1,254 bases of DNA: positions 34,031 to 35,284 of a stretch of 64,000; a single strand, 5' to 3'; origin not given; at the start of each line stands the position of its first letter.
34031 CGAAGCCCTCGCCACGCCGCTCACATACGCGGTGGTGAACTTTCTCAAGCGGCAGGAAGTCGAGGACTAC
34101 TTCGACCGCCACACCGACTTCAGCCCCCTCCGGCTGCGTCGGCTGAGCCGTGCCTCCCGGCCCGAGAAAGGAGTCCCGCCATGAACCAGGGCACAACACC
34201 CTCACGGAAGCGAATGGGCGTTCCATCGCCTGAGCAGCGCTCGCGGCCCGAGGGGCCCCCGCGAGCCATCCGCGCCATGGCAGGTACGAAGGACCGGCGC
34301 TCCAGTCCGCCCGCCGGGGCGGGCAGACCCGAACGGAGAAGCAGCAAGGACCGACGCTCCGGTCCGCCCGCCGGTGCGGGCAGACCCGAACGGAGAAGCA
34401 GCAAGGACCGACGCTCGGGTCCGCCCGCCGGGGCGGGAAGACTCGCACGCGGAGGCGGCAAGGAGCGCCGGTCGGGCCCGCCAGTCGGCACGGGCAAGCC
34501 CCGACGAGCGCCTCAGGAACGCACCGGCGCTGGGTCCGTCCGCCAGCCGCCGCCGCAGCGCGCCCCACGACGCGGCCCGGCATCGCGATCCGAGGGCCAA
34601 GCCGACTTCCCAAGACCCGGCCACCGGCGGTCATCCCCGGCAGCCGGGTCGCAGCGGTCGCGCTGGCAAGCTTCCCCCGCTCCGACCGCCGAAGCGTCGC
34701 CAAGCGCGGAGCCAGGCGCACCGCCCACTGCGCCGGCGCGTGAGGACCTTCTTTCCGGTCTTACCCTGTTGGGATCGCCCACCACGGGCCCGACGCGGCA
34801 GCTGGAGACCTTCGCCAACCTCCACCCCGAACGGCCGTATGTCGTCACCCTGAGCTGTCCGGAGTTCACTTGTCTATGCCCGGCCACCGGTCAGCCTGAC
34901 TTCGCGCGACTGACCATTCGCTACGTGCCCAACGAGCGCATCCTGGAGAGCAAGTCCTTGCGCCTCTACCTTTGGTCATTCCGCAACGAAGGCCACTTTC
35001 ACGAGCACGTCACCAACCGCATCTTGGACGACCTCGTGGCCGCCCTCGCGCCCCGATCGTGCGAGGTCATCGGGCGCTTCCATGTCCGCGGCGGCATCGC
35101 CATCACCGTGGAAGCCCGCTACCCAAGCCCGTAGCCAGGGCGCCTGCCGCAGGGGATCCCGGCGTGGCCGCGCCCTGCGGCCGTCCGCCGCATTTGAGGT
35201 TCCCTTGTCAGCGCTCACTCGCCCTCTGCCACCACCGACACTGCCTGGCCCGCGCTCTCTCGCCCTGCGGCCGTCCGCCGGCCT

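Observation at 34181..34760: QueF with a 190-aa disordered Arg/Ser/Pro/Gly-rich repeat extension, coupled to the yhhQ stop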

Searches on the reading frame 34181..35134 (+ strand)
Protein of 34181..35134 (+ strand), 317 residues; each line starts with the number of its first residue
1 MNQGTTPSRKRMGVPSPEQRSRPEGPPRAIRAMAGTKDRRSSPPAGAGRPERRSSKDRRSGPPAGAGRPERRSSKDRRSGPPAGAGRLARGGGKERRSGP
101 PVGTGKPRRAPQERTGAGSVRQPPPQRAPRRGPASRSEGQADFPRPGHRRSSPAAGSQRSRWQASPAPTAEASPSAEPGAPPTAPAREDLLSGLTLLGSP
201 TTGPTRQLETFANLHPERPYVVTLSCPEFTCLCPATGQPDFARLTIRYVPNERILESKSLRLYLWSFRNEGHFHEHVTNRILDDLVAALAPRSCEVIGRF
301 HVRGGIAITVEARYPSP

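Call 7: search_protein_families(library=pfam, proteins=[window:34181-35134:+], max_evalue=0.01)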
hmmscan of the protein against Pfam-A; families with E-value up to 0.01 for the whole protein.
window:34181-35134:+ (317 aa): 2 families
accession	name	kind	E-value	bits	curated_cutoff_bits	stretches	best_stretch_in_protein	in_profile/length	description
PF14489.11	QueF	-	7e-33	113.1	27.3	1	239-315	1-77/81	QueF-like protein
PF14819.11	QueF_N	-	0.00071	20.3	25.6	1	236-288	48-102/111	Nitrile reductase, 7-cyano-7-deazaguanine-reductase N-term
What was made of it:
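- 34739..35134 (+): Type I QueF catalytic core (aa 187-317), with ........, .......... and FHEH motifs intact. PF14489, E 7e-33 (call 7).
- Checked: Pfam QueF PF14489 lies at aa 239-315 (call 7).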

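Call 8: find_homologous_proteins(query=window:34181-35134:+)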
Query window:34181-35134:+ (317 aa): 489 proteins with E <= 0.001 among 8000 candidates; the best 120 are listed.
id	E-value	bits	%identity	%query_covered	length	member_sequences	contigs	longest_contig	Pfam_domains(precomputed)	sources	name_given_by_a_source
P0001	6.8e-58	215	73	40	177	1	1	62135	PF14489.12,PF14819.12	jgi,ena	-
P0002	2.2e-57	213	66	46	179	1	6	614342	PF14489.12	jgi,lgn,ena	jgi:7-cyano-7-deazaguanine reductase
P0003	5.9e-57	212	72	40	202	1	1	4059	PF14489.12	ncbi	-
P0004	1.7e-56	210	74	39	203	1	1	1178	PF14489.12,PF14819.12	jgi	jgi:7-cyano-7-deazaguanine reductase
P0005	3.8e-56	209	62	54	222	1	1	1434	PF14489.12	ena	-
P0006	6.5e-55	205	74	40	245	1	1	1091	PF14489.12,PF14819.12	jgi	jgi:7-cyano-7-deazaguanine reductase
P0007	5.2e-49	186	69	40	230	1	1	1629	PF14489.12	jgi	jgi:7-cyano-7-deazaguanine reductase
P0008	8.2e-48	182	69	39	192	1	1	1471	PF14489.12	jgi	jgi:7-cyano-7-deazaguanine reductase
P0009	9.8e-48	181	69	39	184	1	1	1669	PF14489.12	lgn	-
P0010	1.4e-47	181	69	38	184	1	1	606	PF14489.12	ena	-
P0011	2.0e-47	180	70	38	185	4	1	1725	PF14489.12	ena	-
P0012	7.8e-47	178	66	38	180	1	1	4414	PF14489.12,PF14819.12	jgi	jgi:7-cyano-7-deazaguanine reductase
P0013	1.3e-46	178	51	58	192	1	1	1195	PF14489.12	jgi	jgi:7-cyano-7-deazaguanine reductase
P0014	1.5e-46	177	61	42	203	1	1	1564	PF14489.12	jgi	-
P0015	6.3e-46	175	69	40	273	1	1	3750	PF14489.12,PF14819.12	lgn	-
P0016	7.4e-46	175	67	40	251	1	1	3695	PF14489.12,PF14819.12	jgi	jgi:7-cyano-7-deazaguanine reductase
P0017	1.3e-45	174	68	38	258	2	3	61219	PF14489.12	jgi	jgi:7-cyano-7-deazaguanine reductase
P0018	1.6e-45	174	69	40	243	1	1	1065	PF14489.12,PF14819.12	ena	-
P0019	2.4e-45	174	65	39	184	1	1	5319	PF14489.12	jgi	jgi:7-cyano-7-deazaguanine reductase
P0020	7.8e-45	172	66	39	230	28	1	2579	PF14489.12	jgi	-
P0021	8.3e-45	172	69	40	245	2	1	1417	PF14489.12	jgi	jgi:7-cyano-7-deazaguanine reductase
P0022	1.3e-44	171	68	40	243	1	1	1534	PF14489.12,PF14819.12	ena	-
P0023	1.4e-44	171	66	40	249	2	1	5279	PF14489.12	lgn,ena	-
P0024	1.4e-44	171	61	41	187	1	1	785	PF14489.12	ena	-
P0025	3.4e-44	170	66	38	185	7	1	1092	PF14489.12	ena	-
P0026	7.0e-44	169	67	38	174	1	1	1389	PF14489.12,PF14819.12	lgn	-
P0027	1.4e-43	168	67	40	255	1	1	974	PF14489.12,PF14819.12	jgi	jgi:7-cyano-7-deazaguanine reductase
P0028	1.7e-43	167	68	40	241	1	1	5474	PF14489.12,PF14819.12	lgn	-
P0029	2.2e-43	167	64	40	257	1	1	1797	PF14489.12,PF14819.12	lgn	-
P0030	3.0e-43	167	66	40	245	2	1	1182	PF14489.12,PF14819.12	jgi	jgi:7-cyano-7-deazaguanine reductase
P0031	3.4e-43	166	67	40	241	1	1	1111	PF14489.12,PF14819.12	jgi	jgi:7-cyano-7-deazaguanine reductase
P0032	5.7e-43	166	65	40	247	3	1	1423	PF14489.12,PF14819.12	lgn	-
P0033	5.9e-43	166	62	40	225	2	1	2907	PF14489.12,PF14819.12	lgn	-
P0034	1.2e-42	165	65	39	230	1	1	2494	PF14489.12,PF14819.12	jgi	jgi:7-cyano-7-deazaguanine reductase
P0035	1.3e-42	165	66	40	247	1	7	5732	PF14489.12,PF14819.12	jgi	jgi:7-cyano-7-deazaguanine reductase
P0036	2.9e-42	163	64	41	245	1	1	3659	PF14489.12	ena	-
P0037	3.0e-42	163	62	39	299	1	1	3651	PF14489.12,PF14819.12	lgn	-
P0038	3.4e-42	163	63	40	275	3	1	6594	PF14489.12,PF14819.12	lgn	-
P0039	3.8e-42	163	65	40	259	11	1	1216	PF14489.12,PF14819.12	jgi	jgi:7-cyano-7-deazaguanine reductase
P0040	4.0e-42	163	63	40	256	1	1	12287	PF14489.12,PF14819.12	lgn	-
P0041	4.2e-42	163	65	40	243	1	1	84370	PF14489.12,PF14819.12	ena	-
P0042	4.7e-42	163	65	39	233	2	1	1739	PF14489.12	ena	-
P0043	5.7e-42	162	65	39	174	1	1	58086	PF14489.12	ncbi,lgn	-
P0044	7.2e-42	162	64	37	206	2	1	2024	PF14489.12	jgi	jgi:7-cyano-7-deazaguanine reductase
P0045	7.6e-42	162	75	32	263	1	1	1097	PF14489.12,PF14819.12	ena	-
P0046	2.2e-41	160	65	40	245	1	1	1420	PF14489.12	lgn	-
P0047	5.1e-41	159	61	40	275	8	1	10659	PF14489.12,PF14819.12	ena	-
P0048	9.8e-41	158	49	34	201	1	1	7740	PF14489.12,PF14819.12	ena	-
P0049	1.8e-40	157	65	36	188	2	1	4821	PF14489.12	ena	-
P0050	1.9e-40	157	62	39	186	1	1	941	PF14489.12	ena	-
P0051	2.9e-40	157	60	40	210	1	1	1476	PF14489.12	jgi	jgi:7-cyano-7-deazaguanine reductase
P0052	3.2e-40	157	55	48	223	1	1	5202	PF14489.12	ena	-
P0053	1.1e-39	155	57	39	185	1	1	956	PF14489.12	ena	-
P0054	1.4e-39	155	60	39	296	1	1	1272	PF14489.12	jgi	jgi:7-cyano-7-deazaguanine reductase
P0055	2.5e-39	154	59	48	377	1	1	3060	PF14489.12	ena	-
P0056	3.4e-39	153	64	36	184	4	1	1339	PF14489.12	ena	-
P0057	7.6e-39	152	59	35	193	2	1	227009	PF14489.12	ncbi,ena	-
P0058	1.1e-38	152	58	39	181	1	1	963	PF14489.12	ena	-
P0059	1.5e-38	151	47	55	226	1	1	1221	PF14489.12,PF14819.12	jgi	jgi:7-cyano-7-deazaguanine reductase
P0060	1.6e-38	151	64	35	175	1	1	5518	PF14489.12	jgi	jgi:7-cyano-7-deazaguanine reductase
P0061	2.4e-38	150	65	34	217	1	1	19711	PF14489.12,PF01075.24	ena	-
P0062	4.0e-38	150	64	34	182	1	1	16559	PF14489.12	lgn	-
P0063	4.2e-38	150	62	37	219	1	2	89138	PF14489.12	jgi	jgi:7-cyano-7-deazaguanine reductase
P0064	1.3e-37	148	61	36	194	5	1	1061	PF14489.12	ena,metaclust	metaclust:\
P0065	1.5e-37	148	54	38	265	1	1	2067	PF14489.12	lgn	-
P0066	1.6e-37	148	64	34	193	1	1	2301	PF14489.12,PF14819.12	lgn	-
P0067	1.6e-37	148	56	39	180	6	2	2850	PF14489.12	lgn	-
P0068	1.6e-37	148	57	37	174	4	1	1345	PF14489.12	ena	-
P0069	2.0e-37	147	53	43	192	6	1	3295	PF14489.12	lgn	-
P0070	4.5e-37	146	59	36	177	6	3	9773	PF14489.12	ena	-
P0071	4.9e-37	146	56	39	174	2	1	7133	PF14489.12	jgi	-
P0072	5.1e-37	146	52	46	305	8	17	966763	PF14489.12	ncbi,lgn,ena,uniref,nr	ncbi:preQ(1) synthase [Parvibacter caecicola]|uniref:NADPH-dependent 7-cyano-7-deazaguanine reductas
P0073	5.6e-37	146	52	48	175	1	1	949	PF14489.12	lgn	-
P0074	5.8e-37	146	60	38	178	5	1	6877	PF14489.12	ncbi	-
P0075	6.4e-37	146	57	40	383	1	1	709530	PF14489.12,PF00793.27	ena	-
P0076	7.4e-37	146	56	39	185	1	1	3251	PF14489.12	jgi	jgi:7-cyano-7-deazaguanine reductase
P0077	8.9e-37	145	57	37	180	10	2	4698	PF14489.12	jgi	jgi:7-cyano-7-deazaguanine reductase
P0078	1.6e-36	145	55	41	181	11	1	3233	PF14489.12,PF14819.12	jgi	jgi:7-cyano-7-deazaguanine reductase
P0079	5.9e-36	143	67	32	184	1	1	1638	PF14489.12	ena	-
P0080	6.5e-36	143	58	37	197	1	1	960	PF14489.12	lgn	-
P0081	1.1e-35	142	54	41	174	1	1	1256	PF14489.12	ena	-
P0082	1.1e-35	142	54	39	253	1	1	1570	PF14489.12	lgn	-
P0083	1.2e-35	142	54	39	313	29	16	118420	PF14489.12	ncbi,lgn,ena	-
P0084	1.3e-35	141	56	38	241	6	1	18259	PF14489.12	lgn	-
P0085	1.3e-35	141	54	39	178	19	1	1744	PF14489.12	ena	-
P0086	2.1e-35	141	61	34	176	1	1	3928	PF14489.12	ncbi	-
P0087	3.0e-35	140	56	40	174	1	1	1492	PF14489.12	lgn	-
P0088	3.0e-35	140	54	38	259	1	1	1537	PF14489.12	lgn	-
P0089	3.2e-35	140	55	39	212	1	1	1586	PF14489.12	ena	-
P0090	3.8e-35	140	54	41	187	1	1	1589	PF14489.12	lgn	-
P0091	3.9e-35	140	59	38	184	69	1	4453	PF14489.12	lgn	-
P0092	4.0e-35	140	56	38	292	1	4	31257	PF14489.12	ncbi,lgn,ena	-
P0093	4.8e-35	140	55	38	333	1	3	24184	PF14489.12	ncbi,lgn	-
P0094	5.2e-35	140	64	32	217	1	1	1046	PF14489.12,PF02912.24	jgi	-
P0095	5.8e-35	139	60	35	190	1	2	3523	PF14489.12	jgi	jgi:7-cyano-7-deazaguanine reductase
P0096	6.3e-35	139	60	33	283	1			PF14489.12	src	-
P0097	7.1e-35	139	58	35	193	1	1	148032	PF14489.12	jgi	jgi:7-cyano-7-deazaguanine reductase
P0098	7.4e-35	139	56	40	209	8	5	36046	PF14489.12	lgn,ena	-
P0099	9.3e-35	139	59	35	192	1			PF14489.12,PF01379.26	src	-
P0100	1.1e-34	139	61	34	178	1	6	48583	PF14489.12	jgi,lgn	jgi:7-cyano-7-deazaguanine reductase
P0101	1.2e-34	138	56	36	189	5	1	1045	PF14489.12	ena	-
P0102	1.3e-34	138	52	37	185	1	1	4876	PF14489.12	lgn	-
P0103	1.3e-34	138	55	40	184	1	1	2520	PF14489.12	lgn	-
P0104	1.3e-34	138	54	37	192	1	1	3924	PF14489.12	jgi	jgi:7-cyano-7-deazaguanine reductase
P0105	1.4e-34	138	54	41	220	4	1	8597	PF14489.12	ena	-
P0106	1.7e-34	138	46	55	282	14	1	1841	PF14489.12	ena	-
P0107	1.7e-34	138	53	40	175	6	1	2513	PF14489.12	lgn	-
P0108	2.4e-34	137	60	35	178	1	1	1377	PF14489.12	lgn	-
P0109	3.3e-34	137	53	40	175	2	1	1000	PF14489.12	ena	-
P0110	4.0e-34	137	54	39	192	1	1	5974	PF14489.12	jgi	jgi:7-cyano-7-deazaguanine reductase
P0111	4.4e-34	136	56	38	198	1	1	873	PF14489.12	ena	-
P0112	4.9e-34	136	53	40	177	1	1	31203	PF14489.12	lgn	-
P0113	5.6e-34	136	54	38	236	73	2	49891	PF14489.12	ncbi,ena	-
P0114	6.0e-34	136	60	37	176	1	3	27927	PF14489.12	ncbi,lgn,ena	-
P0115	8.9e-34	135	63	32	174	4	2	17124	PF14489.12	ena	-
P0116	9.6e-34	135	53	40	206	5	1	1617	PF14489.12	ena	-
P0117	1.1e-33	135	55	39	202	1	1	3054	PF14489.12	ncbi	-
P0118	1.3e-33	135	53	40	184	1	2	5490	PF14489.12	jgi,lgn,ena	-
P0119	1.3e-33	135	57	37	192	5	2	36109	PF14489.12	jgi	jgi:7-cyano-7-deazaguanine reductase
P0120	1.3e-33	135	54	38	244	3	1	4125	PF14489.12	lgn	-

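Call 15: find_encoding_contigs(protein=P0006, flank=5000, max_places=4)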
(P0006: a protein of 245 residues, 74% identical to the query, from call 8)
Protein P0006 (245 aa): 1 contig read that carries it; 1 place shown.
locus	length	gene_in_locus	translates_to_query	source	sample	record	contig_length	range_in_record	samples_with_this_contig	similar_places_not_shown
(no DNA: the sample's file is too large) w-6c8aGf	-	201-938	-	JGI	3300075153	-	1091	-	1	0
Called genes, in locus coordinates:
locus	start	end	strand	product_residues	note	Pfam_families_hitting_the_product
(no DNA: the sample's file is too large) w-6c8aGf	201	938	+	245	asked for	PF14819:QueF_N (weak), PF14489:QueF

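Call 16: find_encoding_contigs(protein=P0005, flank=5000, max_places=4)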
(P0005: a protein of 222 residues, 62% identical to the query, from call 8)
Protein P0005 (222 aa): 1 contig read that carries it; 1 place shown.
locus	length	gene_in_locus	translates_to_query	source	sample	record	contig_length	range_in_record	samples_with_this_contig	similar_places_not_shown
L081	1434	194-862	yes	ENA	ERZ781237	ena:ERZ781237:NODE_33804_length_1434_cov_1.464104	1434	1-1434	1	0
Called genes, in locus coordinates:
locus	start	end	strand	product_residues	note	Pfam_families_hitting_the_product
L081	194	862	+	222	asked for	PF14489:QueF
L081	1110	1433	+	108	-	?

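Call 22: find_related_loci(query=window:34181-35134:+, collection=metagenome_contigs, flank=3000)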
Query window:34181-35134:+ (317 aa) in metagenome_contigs; peptide patterns used: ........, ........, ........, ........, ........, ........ (x = any residue, [..] = any of these).
600 stretches matched a pattern (row limit reached: there are more); 429 encode a relative of the query (tblastn E <= 1e-3); the best 80 are kept; 80 distinct loci.
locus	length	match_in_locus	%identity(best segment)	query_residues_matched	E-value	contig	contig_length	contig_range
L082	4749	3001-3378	72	189-314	3e-61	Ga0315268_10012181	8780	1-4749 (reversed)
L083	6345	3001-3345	66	201-315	3e-49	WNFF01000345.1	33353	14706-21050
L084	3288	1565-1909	66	201-315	4e-49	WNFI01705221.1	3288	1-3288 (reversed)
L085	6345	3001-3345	66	201-315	5e-49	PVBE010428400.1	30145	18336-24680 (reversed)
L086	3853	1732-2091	68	196-315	5e-49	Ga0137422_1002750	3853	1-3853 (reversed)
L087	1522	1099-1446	66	201-316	3e-50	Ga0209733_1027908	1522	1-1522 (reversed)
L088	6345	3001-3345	63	199-313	6e-48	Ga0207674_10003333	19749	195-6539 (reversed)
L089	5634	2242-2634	58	176-315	9e-48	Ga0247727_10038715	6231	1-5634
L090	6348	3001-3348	63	201-316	8e-48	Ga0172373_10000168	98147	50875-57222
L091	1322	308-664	63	197-315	7e-50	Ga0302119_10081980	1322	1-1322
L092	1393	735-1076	66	202-315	2e-49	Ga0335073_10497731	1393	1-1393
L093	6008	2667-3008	67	201-314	7e-48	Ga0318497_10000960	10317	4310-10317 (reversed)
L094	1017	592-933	65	201-314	1e-50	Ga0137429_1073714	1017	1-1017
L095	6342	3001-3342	64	203-316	2e-47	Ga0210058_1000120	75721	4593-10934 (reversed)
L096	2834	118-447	68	201-310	2e-47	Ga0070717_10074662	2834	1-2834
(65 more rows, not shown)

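Call 42: search_solved_structures(query=window:34181-35131:+, show_alignments=2)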
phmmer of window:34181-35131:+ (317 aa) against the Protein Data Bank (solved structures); distinct sequences matched with E-value up to 0.001: 7.
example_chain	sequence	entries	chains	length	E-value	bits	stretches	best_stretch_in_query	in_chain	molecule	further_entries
4f8b_A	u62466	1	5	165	2.7e-36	128.9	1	187-316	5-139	NADPH-dependent 7-cyano-7-deazaguanine reductase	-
4fgc_A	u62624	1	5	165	4.9e-35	124.7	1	187-316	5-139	NADPH-dependent 7-cyano-7-deazaguanine reductase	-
5udg_A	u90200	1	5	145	2.5e-34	122.4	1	208-316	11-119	NADPH-dependent 7-cyano-7-deazaguanine reductase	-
3bp1_A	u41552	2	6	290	1.2e-08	38.1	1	232-308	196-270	NADPH-dependent 7-cyano-7-deazaguanine reductase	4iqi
3rj4_A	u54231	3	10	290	6.7e-08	35.6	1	235-308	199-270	7-cyano-7-deazaguanine Reductase QueF | NADPH-dependent 7-cyano-7-deazaguanine reductase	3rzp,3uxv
3s19_A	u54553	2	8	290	1e-07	35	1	232-308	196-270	NADPH-dependent 7-cyano-7-deazaguanine reductase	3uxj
4ghm_A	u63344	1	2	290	2.8e-07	33.5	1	232-308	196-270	NADPH-dependent 7-cyano-7-deazaguanine reductase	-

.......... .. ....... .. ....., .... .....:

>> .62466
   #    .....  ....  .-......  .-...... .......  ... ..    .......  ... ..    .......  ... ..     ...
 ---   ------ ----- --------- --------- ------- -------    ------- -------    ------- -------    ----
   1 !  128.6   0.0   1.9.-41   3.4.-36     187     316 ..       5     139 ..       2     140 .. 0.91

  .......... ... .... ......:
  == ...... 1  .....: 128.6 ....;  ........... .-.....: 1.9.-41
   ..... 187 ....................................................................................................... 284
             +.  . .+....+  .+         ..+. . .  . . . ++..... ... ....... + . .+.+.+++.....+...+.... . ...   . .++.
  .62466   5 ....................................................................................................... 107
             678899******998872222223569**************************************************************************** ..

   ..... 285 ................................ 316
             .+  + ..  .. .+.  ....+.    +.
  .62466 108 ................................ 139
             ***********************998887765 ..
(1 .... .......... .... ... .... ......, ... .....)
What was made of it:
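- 34739..35134 (+): PDB 4F8B, E 2.7e-36 (call 42).
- Closest known: Type II. Same: Similar overall length (317 vs 290 aa), and the C-terminal half is homologous (E 1e-8, call 42).
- Checked: Residues 187-316 align with residues 5-139 of B. subtilis QueF, PDB 4F8B (call 42).
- The solved QueF in PDB 5UDG aligns only from residue 208 onward (call 42).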
